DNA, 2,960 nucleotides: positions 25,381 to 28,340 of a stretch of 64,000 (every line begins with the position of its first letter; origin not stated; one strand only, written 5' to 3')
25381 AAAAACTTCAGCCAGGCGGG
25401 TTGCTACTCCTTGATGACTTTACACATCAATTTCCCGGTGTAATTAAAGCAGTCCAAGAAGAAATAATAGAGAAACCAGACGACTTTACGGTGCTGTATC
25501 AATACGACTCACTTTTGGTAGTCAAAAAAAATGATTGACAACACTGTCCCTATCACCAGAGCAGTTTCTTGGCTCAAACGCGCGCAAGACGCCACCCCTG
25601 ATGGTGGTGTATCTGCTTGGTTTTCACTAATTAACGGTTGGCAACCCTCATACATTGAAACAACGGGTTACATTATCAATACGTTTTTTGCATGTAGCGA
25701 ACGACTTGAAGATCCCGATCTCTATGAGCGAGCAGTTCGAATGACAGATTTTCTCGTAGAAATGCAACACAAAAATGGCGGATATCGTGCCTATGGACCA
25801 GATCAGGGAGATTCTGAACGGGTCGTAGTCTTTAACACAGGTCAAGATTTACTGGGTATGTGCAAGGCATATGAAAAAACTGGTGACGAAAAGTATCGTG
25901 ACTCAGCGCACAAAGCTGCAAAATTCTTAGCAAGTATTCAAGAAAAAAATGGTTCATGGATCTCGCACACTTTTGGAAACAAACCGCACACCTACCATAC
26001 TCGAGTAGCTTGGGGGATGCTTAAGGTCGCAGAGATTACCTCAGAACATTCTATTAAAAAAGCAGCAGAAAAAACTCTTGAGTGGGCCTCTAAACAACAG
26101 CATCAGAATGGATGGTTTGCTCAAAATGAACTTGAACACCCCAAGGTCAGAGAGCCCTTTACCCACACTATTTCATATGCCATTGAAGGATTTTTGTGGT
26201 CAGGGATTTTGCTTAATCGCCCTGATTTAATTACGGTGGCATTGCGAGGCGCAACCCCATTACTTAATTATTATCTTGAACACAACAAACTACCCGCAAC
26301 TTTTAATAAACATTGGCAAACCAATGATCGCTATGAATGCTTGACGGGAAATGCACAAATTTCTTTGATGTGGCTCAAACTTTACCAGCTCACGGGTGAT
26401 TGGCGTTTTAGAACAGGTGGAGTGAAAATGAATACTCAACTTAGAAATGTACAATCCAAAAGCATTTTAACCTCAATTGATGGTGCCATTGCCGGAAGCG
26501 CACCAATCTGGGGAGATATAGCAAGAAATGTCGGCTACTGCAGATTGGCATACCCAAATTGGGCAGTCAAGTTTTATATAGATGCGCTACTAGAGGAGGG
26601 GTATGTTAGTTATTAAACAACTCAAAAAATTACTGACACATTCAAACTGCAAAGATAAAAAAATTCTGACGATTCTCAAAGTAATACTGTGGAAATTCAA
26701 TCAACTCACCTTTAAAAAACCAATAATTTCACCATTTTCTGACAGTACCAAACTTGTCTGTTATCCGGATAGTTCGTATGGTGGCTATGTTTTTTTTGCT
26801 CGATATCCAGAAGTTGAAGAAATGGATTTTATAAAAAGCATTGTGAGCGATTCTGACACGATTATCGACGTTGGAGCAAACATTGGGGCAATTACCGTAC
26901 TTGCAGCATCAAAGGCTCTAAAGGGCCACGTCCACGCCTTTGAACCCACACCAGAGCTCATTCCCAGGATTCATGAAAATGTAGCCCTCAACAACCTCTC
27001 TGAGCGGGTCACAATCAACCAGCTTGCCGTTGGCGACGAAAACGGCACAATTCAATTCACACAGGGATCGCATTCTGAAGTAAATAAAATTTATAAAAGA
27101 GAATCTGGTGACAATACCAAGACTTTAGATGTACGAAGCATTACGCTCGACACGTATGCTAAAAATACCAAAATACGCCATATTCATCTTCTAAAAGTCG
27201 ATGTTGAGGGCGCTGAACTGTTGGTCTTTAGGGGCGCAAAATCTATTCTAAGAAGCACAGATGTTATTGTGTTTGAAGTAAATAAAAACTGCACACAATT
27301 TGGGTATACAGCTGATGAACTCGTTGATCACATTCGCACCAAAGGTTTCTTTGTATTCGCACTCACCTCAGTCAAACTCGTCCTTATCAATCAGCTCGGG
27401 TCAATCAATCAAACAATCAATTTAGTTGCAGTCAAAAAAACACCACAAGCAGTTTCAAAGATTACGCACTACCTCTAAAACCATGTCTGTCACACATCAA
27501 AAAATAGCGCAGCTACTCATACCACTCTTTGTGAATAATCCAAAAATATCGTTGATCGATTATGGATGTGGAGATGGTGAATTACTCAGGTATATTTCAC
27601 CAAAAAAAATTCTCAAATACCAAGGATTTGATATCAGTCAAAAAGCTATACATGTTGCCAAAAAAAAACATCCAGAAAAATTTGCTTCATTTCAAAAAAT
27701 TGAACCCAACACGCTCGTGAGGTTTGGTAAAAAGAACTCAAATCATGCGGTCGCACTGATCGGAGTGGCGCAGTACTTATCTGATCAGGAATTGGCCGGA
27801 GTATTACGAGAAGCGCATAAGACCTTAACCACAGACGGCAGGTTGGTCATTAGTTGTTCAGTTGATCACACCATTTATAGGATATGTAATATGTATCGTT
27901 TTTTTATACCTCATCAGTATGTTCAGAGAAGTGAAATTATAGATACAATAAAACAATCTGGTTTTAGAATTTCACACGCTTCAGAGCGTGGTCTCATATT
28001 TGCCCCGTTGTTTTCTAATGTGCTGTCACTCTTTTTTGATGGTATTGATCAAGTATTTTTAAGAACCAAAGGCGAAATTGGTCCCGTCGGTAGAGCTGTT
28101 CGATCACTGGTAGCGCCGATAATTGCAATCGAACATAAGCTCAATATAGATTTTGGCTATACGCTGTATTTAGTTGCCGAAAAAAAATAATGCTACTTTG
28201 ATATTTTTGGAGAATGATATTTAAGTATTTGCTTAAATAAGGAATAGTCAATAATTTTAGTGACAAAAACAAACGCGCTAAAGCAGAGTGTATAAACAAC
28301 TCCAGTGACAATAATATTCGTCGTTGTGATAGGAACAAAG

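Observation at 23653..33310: Methyltransferase-rich tailoring/export module: four SAM methyltransferases, a toroid protein, Wzx and Wzm/Wzt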

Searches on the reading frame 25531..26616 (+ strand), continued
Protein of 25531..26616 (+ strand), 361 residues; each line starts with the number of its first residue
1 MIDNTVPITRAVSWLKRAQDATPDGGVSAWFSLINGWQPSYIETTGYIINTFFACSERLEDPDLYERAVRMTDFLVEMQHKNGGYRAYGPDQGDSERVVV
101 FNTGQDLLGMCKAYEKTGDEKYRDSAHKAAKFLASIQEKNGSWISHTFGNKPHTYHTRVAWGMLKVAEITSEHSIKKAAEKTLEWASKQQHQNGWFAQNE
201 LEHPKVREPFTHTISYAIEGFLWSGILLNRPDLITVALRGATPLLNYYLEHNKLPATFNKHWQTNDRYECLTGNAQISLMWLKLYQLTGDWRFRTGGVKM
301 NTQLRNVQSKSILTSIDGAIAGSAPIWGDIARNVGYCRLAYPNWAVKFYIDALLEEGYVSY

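Call 82: search_protein_representatives(alignment_id=A1)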
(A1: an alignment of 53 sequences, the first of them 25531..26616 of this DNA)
Query: 53 sequences, 388 profile positions. Proteins with E-value up to 0.001 (for the whole library): 4309; up to 1e-10: 2358; up to 1e-30: 1063. The best 150 are listed.
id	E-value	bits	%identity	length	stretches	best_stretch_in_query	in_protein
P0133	9.7e-173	591.0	-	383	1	5-380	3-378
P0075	2.1e-162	556.9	-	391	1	10-385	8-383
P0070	2.4e-159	546.9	-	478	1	7-384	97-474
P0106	2.5e-147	507.3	-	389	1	8-384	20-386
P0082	2.1e-146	504.3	-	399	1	5-384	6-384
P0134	4.1e-146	503.3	-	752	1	22-379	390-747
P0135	1.1e-143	495.4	-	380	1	20-382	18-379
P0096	7.0e-141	486.1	-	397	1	7-385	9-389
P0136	1.8e-130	451.8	-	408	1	7-385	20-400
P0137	3.1e-130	451.0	-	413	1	22-384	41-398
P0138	2.8e-129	447.9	-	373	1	5-381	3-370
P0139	3.5e-128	444.3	-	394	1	14-383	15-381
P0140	4.4e-127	440.6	-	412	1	23-384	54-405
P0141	1.3e-126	439.1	-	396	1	12-385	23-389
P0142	1.3e-125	435.8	-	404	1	8-385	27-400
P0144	6.3e-124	430.3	-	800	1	7-384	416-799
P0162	3.4e-116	404.8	-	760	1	26-384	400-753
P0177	5.4e-111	387.7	-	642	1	7-378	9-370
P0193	9.3e-107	373.8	-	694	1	9-384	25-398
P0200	2.1e-105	369.3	-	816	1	11-384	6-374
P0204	2.0e-104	366.1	-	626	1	23-383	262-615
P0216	4.1e-103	361.7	-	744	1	21-383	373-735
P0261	2.2e-98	346.2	-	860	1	8-381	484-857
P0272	6.7e-97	341.3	-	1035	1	19-375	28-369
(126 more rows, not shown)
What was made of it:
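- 25531..26616 (+): Cytoplasmic (α/α)6 toroid protein (361 aa) from an uncharacterised family. 1,063 50%-identity clusters at E<=1e-30 (call 82).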

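Call 83: search_protein_families(library=pfam, proteins=[P0134, P0144, P0162, P0216, P0261, P0177, P0193, P0200, P0272, P0204], max_evalue=0.00001)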
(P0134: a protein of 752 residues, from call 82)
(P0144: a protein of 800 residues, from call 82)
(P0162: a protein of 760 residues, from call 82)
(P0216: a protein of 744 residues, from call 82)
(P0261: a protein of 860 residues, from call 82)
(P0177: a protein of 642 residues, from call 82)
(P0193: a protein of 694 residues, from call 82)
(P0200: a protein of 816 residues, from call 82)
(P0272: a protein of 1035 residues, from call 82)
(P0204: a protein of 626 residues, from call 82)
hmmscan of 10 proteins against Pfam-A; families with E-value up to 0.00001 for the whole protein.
P0134 (752 aa): 7 families
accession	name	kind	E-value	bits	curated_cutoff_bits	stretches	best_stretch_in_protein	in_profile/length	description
PF00534.26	Glycos_transf_1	-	4.8e-25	88.5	26.4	1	207-372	2-171/172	Glycosyl transferases group 1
PF13692.12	Glyco_trans_1_4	-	6.9e-18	65.7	27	1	221-359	2-142/142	Glycosyl transferases group 1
PF09492.16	Pec_lyase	-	1.6e-13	51.1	22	0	553-607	48-98/292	Pectic acid lyase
PF07470.19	Glyco_hydro_88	-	3.1e-09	36.7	26.6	1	498-630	36-159/352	Glycosyl Hydrolase Family 88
PF13524.12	Glyco_trans_1_2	-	2e-08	34.7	25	1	250-388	13-143/144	Glycosyl transferase-like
PF07944.18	Beta-AFase-like_GH127_cat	-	1.9e-07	30.9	24.9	1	434-651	59-272/376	Beta-L-arabinofuranosidase, GH127 catalytic domain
PF13439.12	Glyco_transf_4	-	3.7e-07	30.8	28.5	1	24-199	14-170/170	Glycosyltransferase Family 4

P0144 (800 aa): 5 families
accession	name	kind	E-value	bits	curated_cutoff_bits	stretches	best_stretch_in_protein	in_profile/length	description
PF09492.16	Pec_lyase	-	4.3e-13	49.6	22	0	547-588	44-85/292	Pectic acid lyase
PF06662.19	C5-epim_C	-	2.5e-12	47.1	23.3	1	544-594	31-82/188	D-glucuronyl C5-epimerase C-terminus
PF07470.19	Glyco_hydro_88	-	1e-09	38.3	26.6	1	543-641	30-120/352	Glycosyl Hydrolase Family 88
PF07944.18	Beta-AFase-like_GH127_cat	-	1.1e-06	28.3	24.9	0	541-677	124-248/376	Beta-L-arabinofuranosidase, GH127 catalytic domain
PF05147.19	LANC_like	-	4.9e-06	25.8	23.2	0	545-604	168-221/350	Lanthionine synthetase C-like protein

P0162 (760 aa): 7 families
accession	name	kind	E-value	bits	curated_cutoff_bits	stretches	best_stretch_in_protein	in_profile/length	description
PF00534.26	Glycos_transf_1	-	4.1e-35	121.3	26.4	1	183-352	4-171/172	Glycosyl transferases group 1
PF13692.12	Glyco_trans_1_4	-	1.2e-31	110.3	27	1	198-338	5-141/142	Glycosyl transferases group 1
PF09492.16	Pec_lyase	-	5.6e-12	46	22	0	509-548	48-87/292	Pectic acid lyase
PF07470.19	Glyco_hydro_88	-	2.5e-07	30.4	26.6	0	500-637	29-159/352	Glycosyl Hydrolase Family 88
PF06662.19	C5-epim_C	-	4.1e-07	30.1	23.3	0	501-555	30-81/188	D-glucuronyl C5-epimerase C-terminus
PF13243.12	SQHop_cyclase_C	-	4.1e-07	29.8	26.1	1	430-601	56-233/319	Squalene-hopene cyclase C-terminal domain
PF13439.12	Glyco_transf_4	-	2.4e-06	28.1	28.5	1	67-176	58-169/170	Glycosyltransferase Family 4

P0216 (744 aa): 5 families
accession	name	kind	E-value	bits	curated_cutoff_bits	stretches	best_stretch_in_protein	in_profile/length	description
PF08241.18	Methyltransf_11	-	2.5e-16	60.5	21.2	1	108-197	1-94/95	Methyltransferase domain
PF13649.12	Methyltransf_25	-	3.6e-12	47.3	27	1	107-194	1-97/97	Methyltransferase domain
PF03966.22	Trm112p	-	1.5e-10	41.3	22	1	6-42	4-40/40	Trm112p-like protein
PF13847.12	Methyltransf_31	-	6.5e-09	36.1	27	1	107-220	7-130/145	Methyltransferase domain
PF13489.12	Methyltransf_23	-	3.8e-06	27.2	27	1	107-215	26-134/164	Methyltransferase domain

P0261 (860 aa): 0 families

P0177 (642 aa): 1 family
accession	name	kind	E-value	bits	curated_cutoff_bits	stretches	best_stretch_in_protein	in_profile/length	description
PF03808.19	Glyco_tran_WecG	-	2.7e-54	183.9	27.4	1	447-615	1-168/168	Glycosyl transferase WecG/TagA/CpsF family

P0193 (694 aa): 3 families
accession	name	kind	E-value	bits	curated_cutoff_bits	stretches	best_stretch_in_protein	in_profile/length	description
PF00551.24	Formyl_trans_N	-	3.8e-18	66.3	26.1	1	525-646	60-180/181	Formyl transferase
PF07944.18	Beta-AFase-like_GH127_cat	-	2.5e-07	30.5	24.9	1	103-278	79-250/376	Beta-L-arabinofuranosidase, GH127 catalytic domain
PF13243.12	SQHop_cyclase_C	-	7.9e-06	25.6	26.1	0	104-236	158-285/319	Squalene-hopene cyclase C-terminal domain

P0200 (816 aa): 7 families
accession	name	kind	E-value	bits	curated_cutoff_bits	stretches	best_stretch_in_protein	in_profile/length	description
PF00534.26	Glycos_transf_1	-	1.1e-24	87.3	26.4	1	622-791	5-171/172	Glycosyl transferases group 1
PF13692.12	Glyco_trans_1_4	-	8.6e-18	65.4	27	1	635-778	4-142/142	Glycosyl transferases group 1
PF13524.12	Glyco_trans_1_2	-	3.2e-14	53.6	25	1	649-805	4-141/144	Glycosyl transferase-like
PF13579.12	Glyco_trans_4_4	-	4.6e-10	40.5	29.7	1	419-588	11-137/158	Glycosyl transferase 4-like domain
PF13439.12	Glyco_transf_4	-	5.2e-10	40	28.5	1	425-587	18-142/170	Glycosyltransferase Family 4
PF13243.12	SQHop_cyclase_C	-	1.3e-07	31.4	26.1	0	85-235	160-303/319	Squalene-hopene cyclase C-terminal domain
PF07944.18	Beta-AFase-like_GH127_cat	-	5.5e-06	26.1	24.9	0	116-256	123-252/376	Beta-L-arabinofuranosidase, GH127 catalytic domain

P0272 (1035 aa): 5 families
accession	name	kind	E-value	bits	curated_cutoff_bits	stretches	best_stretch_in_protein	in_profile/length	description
PF13439.12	Glyco_transf_4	-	6.8e-13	49.4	28.5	1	648-833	6-169/170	Glycosyltransferase Family 4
PF13579.12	Glyco_trans_4_4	-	1.9e-11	45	29.7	1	716-828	54-157/158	Glycosyl transferase 4-like domain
PF04991.19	LicD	-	2.6e-11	44.5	22.6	1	395-442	2-49/227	LicD family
PF13243.12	SQHop_cyclase_C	-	2.2e-07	30.7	26.1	1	93-227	153-288/319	Squalene-hopene cyclase C-terminal domain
PF09492.16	Pec_lyase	-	2.8e-07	30.6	22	0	136-187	46-95/292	Pectic acid lyase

P0204 (626 aa): 5 families
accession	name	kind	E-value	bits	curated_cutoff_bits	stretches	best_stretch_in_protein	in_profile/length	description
PF06662.19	C5-epim_C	-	1.7e-08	34.6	23.3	0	534-565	31-62/188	D-glucuronyl C5-epimerase C-terminus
PF07944.18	Beta-AFase-like_GH127_cat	-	1.3e-07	31.4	24.9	0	306-456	59-215/376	Beta-L-arabinofuranosidase, GH127 catalytic domain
PF13243.12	SQHop_cyclase_C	-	1.9e-07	30.9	26.1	0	352-513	128-283/319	Squalene-hopene cyclase C-terminal domain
PF09492.16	Pec_lyase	-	8.5e-07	29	22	0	318-356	52-90/292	Pectic acid lyase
PF13439.12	Glyco_transf_4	-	2.6e-06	28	28.5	1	21-193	7-149/170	Glycosyltransferase Family 4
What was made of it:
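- Other family members are fused to GT4 in both orders, to WecG/TagA, to Methyltransf_11 or to Formyl_trans_N (call 83).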

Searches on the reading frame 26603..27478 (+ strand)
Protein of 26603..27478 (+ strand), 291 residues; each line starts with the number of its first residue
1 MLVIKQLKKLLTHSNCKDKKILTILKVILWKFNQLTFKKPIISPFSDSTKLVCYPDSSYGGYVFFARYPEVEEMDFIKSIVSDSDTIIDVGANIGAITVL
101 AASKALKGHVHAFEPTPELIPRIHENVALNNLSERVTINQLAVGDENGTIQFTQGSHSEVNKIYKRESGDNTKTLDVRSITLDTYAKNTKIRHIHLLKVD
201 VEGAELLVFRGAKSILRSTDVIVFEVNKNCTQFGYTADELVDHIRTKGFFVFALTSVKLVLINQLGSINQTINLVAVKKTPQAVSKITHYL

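Call 4: search_protein_families(library=pfam, proteins=[window:26603-27478:+], max_evalue=0.01)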
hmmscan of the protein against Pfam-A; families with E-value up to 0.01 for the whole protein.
window:26603-27478:+ (291 aa): 3 families
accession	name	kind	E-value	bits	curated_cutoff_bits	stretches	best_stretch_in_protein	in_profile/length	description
PF05050.19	Methyltransf_21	-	1.7e-26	93.8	22.7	1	89-249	1-171/173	Methyltransferase FkbM domain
PF05575.17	V_cholerae_RfbT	-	9.8e-08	32.1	27.9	1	81-212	77-210/286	Vibrio cholerae RfbT protein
PF02475.24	TRM5-TYW2_MTfase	-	1.7e-05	25.3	28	1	71-138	24-92/164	TRM5/TYW2 methyltransferase domain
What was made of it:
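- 26603..27478 (+): FkbM-family, RfbT-like SAM methyltransferase (291 aa). Methyltransf_21 at 93.8 bits; V_cholerae_RfbT at 32.1 against 27.9 (call 4).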

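Call 11: search_protein_families(library=ncbifam, proteins=[window:26603-27478:+], max_evalue=0.01)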
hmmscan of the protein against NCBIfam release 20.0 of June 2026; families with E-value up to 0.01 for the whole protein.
window:26603-27478:+ (291 aa): 5 families
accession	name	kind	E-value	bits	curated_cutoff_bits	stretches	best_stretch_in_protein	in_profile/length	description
TIGR01444.1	fkbM_fam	subfamily_domain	8.3e-37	126.8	37.7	1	86-226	1-142/143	FkbM family methyltransferase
TIGR02469.1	CbiT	equivalog_domain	1.3e-06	28.7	78.3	1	82-163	18-104/124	precorrin-6Y C5,15-methyltransferase (decarboxylating) subunit CbiT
NF047824.1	tRNAwyosineTaw2Meth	equivalog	0.00067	19.4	350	1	70-138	80-148/245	tRNA(Phe) (4-demethylwyosine(37)-C(7)) aminocarboxypropyltransferase Taw2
NF043040.1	corrin_prot_MT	hypoth_equivalog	0.0036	16.8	180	1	77-143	35-99/216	corrinoid protein-associated methyltransferase CpaM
NF006138.0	PRK08287.1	equivalog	0.0073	16.1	210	0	81-133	29-81/189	decarboxylating cobalt-precorrin-6B (C(15))-methyltransferase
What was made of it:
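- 26603..27478 (+): TIGR01444 at 126.8 bits (call 11).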

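Call 19: search_solved_structures(query=window:26603-27478:+, max_evalue=0.01)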
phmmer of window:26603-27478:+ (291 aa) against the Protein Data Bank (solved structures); distinct sequences matched with E-value up to 0.01: 0.

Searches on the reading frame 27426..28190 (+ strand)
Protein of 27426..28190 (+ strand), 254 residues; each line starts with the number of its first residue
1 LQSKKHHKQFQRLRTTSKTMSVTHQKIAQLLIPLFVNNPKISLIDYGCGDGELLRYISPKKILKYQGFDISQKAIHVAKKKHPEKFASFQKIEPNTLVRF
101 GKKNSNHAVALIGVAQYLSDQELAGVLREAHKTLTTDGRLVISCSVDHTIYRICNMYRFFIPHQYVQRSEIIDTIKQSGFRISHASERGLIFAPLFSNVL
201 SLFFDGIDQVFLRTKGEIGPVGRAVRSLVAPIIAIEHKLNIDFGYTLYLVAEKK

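Call 4: search_protein_families(library=pfam, proteins=[window:27426-28190:+], max_evalue=0.01)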
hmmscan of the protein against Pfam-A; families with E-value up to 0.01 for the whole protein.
window:27426-28190:+ (254 aa): 7 families
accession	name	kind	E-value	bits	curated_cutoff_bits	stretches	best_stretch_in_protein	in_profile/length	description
PF08242.18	Methyltransf_12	-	3.8e-10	40.8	30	1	45-140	2-98/98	Methyltransferase domain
PF13489.12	Methyltransf_23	-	2.7e-09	37.4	27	1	26-145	8-119/164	Methyltransferase domain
PF13649.12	Methyltransf_25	-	1.3e-08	35.9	27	1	44-138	2-97/97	Methyltransferase domain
PF08241.18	Methyltransf_11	-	1.3e-08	35.7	21.2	1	45-142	2-95/95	Methyltransferase domain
PF13847.12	Methyltransf_31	-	3.3e-07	30.5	27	1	39-157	3-129/145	Methyltransferase domain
PF05175.20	MTS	-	0.0015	18.6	23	1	28-142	20-138/170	Methyltransferase small domain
PF07021.18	MetW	-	0.0056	16.8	21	1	43-76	17-50/193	Methionine biosynthesis protein MetW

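Call 11: search_protein_families(library=ncbifam, proteins=[window:27426-28190:+], max_evalue=0.01)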
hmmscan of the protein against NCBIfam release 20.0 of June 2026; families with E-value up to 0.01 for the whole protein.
window:27426-28190:+ (254 aa): 13 families
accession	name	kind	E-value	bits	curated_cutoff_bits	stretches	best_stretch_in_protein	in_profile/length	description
NF045667.1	MTase_DVU1556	equivalog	1.3e-08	34.6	155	1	38-187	21-167/213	DVU_1556 family methyltransferase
NF043040.1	corrin_prot_MT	hypoth_equivalog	3.1e-08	33.3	180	1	36-143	38-148/216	corrinoid protein-associated methyltransferase CpaM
TIGR02072.1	BioC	equivalog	2.5e-07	30.7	184.95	1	11-188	3-179/244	malonyl-ACP O-methyltransferase BioC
TIGR01983.1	UbiG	equivalog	2.5e-06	27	102.95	1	28-195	49-213/228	bifunctional 2-polyprenyl-6-hydroxyphenol methylase/3-demethylubiquinol 3-O-methyltransferase UbiG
TIGR01934.1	MenG_MenH_UbiE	subfamily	5.3e-06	25.9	158.35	1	34-164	34-163/223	ubiquinone/menaquinone biosynthesis methyltransferase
NF004851.0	PRK06202.1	equivalog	1.7e-05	24.4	243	1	4-131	25-155/237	hypothetical protein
TIGR04074.1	bacter_Hen1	equivalog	0.00011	20.9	340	1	8-82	252-326/462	3' terminal RNA ribose 2'-O-methyltransferase Hen1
NF001244.0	PRK00216.1-5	equivalog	0.00012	21.5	216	1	35-143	44-154/236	bifunctional demethylmenaquinone methyltransferase/2-methoxy-6-polyprenyl-1,4-benzoquinol methylase UbiE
TIGR02081.1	metW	equivalog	0.00023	20.7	189.5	1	40-79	14-53/194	methionine biosynthesis protein MetW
TIGR02021.1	BchM-ChlM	equivalog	0.0011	18.4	158.9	1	18-164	31-175/218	magnesium protoporphyrin IX methyltransferase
NF008300.0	PRK11088.1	equivalog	0.0036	16.8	303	1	25-84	72-134/272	23S rRNA (guanine(745)-N(1))-methyltransferase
NF008686.0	PRK11705.1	equivalog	0.0057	15.7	400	1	38-139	166-262/383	cyclopropane fatty acyl phospholipid synthase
TIGR04325.1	MTase_LIC12133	subfamily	0.0066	15.7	80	1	77-183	106-204/234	methyltransferase, TIGR04325 family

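Call 20: search_solved_structures(query=window:27483-28190:+, max_evalue=0.01)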
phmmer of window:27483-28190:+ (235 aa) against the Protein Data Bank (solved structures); distinct sequences matched with E-value up to 0.01: 5.
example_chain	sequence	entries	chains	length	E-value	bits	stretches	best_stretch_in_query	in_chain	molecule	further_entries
5dm2_A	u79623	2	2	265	0.00012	25.2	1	19-63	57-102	Methyltransferase domain family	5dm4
5dm1_A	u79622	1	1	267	0.00012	25.2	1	19-63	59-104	Methyltransferase domain family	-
4kwc_A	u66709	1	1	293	0.00014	25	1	19-63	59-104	BpumL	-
3ggd_A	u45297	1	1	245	0.0039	20.2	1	17-71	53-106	SAM-dependent methyltransferase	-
6mro_A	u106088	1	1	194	0.0094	19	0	24-128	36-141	methyl transferase from Methanosarcina acetivorans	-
